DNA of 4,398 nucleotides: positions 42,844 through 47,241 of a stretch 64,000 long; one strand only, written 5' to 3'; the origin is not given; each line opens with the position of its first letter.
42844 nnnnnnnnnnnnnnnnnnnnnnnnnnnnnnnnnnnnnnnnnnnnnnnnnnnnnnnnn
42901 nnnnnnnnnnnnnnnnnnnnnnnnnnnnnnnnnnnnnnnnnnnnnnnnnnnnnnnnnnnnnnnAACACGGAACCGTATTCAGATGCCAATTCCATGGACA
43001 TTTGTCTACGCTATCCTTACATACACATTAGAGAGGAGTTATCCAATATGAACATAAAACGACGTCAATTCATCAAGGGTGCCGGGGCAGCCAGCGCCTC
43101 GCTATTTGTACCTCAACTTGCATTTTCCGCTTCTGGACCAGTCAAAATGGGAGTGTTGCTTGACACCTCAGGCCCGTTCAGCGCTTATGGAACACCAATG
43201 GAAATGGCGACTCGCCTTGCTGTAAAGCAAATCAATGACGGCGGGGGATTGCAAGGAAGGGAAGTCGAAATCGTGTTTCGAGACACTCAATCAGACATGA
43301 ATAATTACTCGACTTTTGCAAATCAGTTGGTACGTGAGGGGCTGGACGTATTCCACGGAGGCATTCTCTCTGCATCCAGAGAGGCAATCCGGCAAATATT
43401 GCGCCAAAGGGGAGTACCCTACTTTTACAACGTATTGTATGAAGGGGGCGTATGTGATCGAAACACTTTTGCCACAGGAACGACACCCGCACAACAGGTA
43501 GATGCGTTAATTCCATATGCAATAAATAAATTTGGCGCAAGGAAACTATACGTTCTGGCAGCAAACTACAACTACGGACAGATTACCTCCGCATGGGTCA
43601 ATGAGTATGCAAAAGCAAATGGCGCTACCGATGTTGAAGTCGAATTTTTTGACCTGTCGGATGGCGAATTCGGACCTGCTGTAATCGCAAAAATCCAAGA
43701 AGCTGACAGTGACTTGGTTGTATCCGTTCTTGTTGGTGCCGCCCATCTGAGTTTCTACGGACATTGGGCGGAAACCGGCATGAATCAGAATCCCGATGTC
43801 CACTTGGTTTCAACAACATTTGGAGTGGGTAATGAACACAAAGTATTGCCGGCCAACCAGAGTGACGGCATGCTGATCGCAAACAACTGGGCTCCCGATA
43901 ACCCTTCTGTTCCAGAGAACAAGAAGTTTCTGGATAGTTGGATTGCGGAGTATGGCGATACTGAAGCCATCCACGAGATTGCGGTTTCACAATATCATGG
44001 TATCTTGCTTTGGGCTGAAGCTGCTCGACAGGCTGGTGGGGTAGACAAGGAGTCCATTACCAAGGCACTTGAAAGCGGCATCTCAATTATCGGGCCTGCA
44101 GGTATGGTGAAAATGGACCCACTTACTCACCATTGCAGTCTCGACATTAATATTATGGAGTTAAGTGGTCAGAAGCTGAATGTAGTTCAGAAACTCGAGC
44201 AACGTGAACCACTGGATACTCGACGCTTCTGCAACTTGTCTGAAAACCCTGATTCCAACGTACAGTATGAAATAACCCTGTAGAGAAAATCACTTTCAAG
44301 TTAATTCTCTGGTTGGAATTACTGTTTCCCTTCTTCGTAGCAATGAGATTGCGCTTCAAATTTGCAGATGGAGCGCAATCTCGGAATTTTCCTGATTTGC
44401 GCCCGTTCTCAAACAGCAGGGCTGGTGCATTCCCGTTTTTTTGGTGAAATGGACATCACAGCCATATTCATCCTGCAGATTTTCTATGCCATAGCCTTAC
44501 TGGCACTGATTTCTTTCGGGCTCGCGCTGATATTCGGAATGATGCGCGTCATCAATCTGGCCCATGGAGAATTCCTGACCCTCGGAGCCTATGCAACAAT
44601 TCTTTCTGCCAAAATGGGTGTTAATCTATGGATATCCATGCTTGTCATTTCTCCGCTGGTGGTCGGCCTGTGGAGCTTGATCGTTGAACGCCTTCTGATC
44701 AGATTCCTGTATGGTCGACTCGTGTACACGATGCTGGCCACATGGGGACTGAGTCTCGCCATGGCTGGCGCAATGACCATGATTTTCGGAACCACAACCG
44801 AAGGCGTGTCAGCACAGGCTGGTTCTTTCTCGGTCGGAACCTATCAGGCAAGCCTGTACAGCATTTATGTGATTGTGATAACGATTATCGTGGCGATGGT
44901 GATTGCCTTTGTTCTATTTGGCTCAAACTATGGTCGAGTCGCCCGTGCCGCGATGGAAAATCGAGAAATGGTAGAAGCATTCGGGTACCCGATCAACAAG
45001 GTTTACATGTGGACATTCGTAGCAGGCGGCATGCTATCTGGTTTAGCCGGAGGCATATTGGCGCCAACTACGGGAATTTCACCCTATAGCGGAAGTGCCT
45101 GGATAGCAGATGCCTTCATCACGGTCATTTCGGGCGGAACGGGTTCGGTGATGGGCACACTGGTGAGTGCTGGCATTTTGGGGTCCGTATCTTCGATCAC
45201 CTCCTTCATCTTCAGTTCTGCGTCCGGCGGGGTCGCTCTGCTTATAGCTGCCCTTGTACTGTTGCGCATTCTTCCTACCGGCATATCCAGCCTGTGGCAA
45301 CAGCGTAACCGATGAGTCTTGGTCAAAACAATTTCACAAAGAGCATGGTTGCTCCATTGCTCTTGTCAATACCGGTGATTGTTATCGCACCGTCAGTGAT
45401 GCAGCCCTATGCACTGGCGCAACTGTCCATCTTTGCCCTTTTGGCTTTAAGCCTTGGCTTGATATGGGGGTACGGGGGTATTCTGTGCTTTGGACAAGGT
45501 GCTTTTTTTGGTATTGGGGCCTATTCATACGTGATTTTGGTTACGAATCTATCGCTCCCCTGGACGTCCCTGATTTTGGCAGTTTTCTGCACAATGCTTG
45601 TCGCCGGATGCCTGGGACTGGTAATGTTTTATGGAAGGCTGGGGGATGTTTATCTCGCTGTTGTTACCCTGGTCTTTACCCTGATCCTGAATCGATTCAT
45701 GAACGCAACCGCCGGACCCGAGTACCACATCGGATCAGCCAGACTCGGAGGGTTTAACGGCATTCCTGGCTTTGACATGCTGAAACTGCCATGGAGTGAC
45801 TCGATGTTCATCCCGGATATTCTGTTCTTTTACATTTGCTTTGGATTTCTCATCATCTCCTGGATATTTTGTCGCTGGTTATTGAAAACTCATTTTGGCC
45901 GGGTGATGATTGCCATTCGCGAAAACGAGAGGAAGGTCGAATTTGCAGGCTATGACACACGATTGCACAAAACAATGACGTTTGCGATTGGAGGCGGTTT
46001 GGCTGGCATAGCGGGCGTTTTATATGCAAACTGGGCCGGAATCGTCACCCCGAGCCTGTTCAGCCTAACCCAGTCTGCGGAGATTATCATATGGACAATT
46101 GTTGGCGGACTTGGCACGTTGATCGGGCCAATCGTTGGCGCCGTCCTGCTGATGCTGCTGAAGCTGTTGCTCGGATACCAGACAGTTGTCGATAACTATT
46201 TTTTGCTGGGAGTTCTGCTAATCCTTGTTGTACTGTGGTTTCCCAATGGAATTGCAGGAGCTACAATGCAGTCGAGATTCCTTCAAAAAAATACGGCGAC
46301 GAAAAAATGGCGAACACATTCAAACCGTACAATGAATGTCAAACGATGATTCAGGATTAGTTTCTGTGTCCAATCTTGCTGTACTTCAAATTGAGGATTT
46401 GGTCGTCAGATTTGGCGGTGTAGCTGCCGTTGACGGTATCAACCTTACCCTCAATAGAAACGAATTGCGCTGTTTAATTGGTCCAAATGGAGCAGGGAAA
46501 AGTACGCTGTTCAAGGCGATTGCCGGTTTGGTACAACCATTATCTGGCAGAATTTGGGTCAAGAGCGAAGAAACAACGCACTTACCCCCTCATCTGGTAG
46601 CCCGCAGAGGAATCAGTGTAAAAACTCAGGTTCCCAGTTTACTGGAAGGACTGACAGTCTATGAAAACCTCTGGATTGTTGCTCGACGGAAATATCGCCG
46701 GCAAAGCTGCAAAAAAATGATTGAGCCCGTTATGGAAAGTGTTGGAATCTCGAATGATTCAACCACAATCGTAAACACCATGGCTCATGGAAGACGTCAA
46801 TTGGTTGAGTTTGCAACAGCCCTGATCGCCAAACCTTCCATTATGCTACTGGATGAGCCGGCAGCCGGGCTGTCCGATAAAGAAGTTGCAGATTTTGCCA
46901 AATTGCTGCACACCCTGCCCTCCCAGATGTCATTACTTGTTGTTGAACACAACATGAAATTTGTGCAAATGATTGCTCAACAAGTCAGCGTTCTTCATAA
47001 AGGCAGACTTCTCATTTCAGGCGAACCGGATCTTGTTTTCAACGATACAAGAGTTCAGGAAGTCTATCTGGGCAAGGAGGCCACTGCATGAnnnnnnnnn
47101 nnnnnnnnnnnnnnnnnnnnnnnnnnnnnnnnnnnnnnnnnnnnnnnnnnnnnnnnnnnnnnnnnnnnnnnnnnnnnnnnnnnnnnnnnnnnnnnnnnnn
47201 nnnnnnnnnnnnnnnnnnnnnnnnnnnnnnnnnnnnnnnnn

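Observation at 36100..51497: A 15.4-kb accessory block splits the conserved miaA|hfq junction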

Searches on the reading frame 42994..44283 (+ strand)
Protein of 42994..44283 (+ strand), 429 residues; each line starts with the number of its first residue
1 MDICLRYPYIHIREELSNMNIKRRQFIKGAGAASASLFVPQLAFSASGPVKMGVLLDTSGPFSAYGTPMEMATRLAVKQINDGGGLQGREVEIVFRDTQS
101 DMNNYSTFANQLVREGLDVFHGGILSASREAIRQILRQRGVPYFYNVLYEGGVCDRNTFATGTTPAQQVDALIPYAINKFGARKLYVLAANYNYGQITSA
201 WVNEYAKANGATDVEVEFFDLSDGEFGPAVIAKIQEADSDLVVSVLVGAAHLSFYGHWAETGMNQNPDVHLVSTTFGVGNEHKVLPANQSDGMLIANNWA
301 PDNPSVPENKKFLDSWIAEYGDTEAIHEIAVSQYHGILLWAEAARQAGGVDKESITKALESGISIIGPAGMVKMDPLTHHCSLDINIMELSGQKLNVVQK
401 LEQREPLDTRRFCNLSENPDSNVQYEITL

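Call 4: search_protein_families(library=ncbifam, proteins=[window:42994-44283:+], max_evalue=0.00001)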
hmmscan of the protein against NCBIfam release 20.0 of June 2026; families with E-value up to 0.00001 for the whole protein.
window:42994-44283:+ (429 aa): 3 families
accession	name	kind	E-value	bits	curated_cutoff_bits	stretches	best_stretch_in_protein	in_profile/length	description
TIGR03669.1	urea_ABC_arch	equivalog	1.6e-88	297.2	494.8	1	50-425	1-373/375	urea ABC transporter substrate-binding protein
TIGR03407.1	urea_ABC_UrtA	exception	4e-54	183.9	492.75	1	50-391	1-340/361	urea ABC transporter substrate-binding protein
NF011933.0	PRK15404.1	subfamily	8.5e-17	61.3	477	1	45-375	22-345/370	high-affinity branched-chain amino acid ABC transporter substrate-binding protein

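Call 32: search_protein_families(library=pfam, proteins=[window:42994-44283:+], max_evalue=0.001)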
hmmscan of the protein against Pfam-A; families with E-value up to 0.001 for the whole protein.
window:42994-44283:+ (429 aa): 4 families
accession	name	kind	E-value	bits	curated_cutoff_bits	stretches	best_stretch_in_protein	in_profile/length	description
PF13458.12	Peripla_BP_6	-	3e-73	247.9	31.7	1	49-391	1-339/343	Periplasmic binding protein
PF13433.12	Peripla_BP_5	-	5e-62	210.5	27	1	50-398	1-345/363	Periplasmic binding protein domain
PF01094.35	ANF_receptor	-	1.1e-09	38.3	25.4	1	70-366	3-317/353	Receptor family ligand binding region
PF10518.14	TAT_signal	-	0.00031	21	22.7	1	20-37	1-18/21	TAT (twin-arginine translocation) pathway signal sequence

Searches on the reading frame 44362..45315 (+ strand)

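Call 4: search_protein_families(library=ncbifam, proteins=[window:44362-45315:+], max_evalue=0.00001)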
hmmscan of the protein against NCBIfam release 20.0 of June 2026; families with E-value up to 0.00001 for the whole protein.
window:44362-45315:+ (317 aa): 4 families
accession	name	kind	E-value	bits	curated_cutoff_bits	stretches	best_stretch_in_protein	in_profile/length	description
TIGR03622.1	urea_t_UrtB_arc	equivalog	3.7e-62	210.2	374.25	1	37-314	4-282/284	urea ABC transporter, permease protein UrtB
TIGR03409.1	urea_trans_UrtB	equivalog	1.8e-52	178.8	250.3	1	44-310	11-287/291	urea ABC transporter permease subunit UrtB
NF008011.0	PRK10740.1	equivalog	7.7e-13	48.7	379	1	36-308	8-299/308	high-affinity branched-chain amino acid ABC transporter permease LivH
TIGR03408.1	urea_trans_UrtC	equivalog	4.3e-08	33.2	296.2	0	132-310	133-312/313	urea ABC transporter permease subunit UrtC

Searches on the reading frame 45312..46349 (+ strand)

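Call 4: search_protein_families(library=ncbifam, proteins=[window:45312-46349:+], max_evalue=0.00001)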
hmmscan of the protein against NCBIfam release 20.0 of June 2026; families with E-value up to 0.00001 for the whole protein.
window:45312-46349:+ (345 aa): 8 families
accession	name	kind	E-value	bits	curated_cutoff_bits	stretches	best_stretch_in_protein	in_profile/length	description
TIGR03727.1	urea_t_UrtC_arc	equivalog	6.4e-71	239.2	575.55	1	17-322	33-344/369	urea ABC transporter, permease protein UrtC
TIGR03408.1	urea_trans_UrtC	equivalog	8.8e-55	186.6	296.2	2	81-316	86-312/313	urea ABC transporter permease subunit UrtC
NF008450.0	PRK11301.1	subfamily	1.2e-24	87.5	366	1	35-318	114-409/418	high-affinity branched-chain amino acid ABC transporter permease LivM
TIGR03409.1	urea_trans_UrtB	equivalog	2e-16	60.5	250.3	1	34-315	7-286/291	urea ABC transporter permease subunit UrtB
TIGR03622.1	urea_t_UrtB_arc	equivalog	9.4e-11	41.5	374.25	1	38-321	11-283/284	urea ABC transporter, permease protein UrtB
NF011961.0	PRK15432.1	equivalog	2.9e-08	33.3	388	1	170-317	155-310/344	autoinducer 2 ABC transporter permease LsrC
NF008011.0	PRK10740.1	equivalog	1.1e-07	31.8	379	1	174-317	162-302/308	high-affinity branched-chain amino acid ABC transporter permease LivH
NF040906.3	GguB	equivalog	8.3e-07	28.5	450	1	175-290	229-350/375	multiple monosaccharide ABC transporter permease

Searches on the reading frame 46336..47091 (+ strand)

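Call 4: search_protein_families(library=ncbifam, proteins=[window:46336-47091:+], max_evalue=0.00001)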
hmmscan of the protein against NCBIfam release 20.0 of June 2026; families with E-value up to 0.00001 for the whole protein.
window:46336-47091:+ (251 aa): 180 families (the best 25 are shown)
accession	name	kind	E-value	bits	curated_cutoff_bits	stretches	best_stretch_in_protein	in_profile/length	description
TIGR03411.1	urea_trans_UrtD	equivalog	1.6e-65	221.2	304.1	1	16-247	2-242/242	urea ABC transporter ATP-binding protein UrtD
NF008449.1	PRK11300.1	equivalog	7e-50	169.6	362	1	15-247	4-254/255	high-affinity branched-chain amino acid ABC transporter ATP-binding protein LivG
TIGR04406.1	LPS_export_lptB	equivalog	1.4e-46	158.8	240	1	17-248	2-236/239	LPS export ABC transporter ATP-binding protein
TIGR01188.1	drrA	subfamily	4.1e-38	131.4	312.45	1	25-231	2-208/302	daunorubicin resistance ABC transporter, ATP-binding protein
NF008144.0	PRK10895.1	equivalog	1.1e-37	129.8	381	1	15-248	2-238/241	LPS export ABC transporter ATP-binding protein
TIGR03410.1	urea_trans_UrtE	equivalog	1.3e-37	129.4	285.8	1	17-233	1-218/230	urea ABC transporter ATP-binding subunit UrtE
NF047930.1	ABC_ATP_B6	equivalog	2.4e-36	125.4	670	1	16-231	2-220/510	putative B6 ABC transporter ATP-binding protein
NF011967.0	PRK15439.1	equivalog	1.1e-35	123.1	586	1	13-237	8-230/510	autoinducer 2 ABC transporter ATP-binding protein LsrA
TIGR03864.1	PQQ_ABC_ATP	hypoth_equivalog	1.9e-35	122.4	302.25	1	17-243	2-228/236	ABC transporter, ATP-binding subunit, PQQ-dependent alcohol dehydrogenase system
TIGR03740.1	galliderm_ABC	subfamily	4.1e-34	118.2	309.75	1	17-229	1-206/223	lantibiotic protection ABC transporter ATP-binding subunit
NF007253.0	PRK09700.1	equivalog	2.6e-33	115.4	772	1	17-241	6-239/510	D-allose ABC transporter ATP-binding protein AlsA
NF040840.2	tungstate_WtpC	equivalog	4.9e-33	114.9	440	1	32-243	16-227/347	tungstate ABC transporter ATP-binding protein WtpC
TIGR03265.1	PhnT2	equivalog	1.2e-32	113.6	457.7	1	16-238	4-226/353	putative 2-aminoethylphosphonate ABC transporter ATP-binding protein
NF010068.0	PRK13548.1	equivalog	1.7e-32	112.6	261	1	15-244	4-240/261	heme ABC transporter ATP-binding protein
TIGR00968.1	3a0106s01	subfamily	1.9e-32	112.7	342.75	1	18-238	2-222/237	sulfate ABC transporter ATP-binding protein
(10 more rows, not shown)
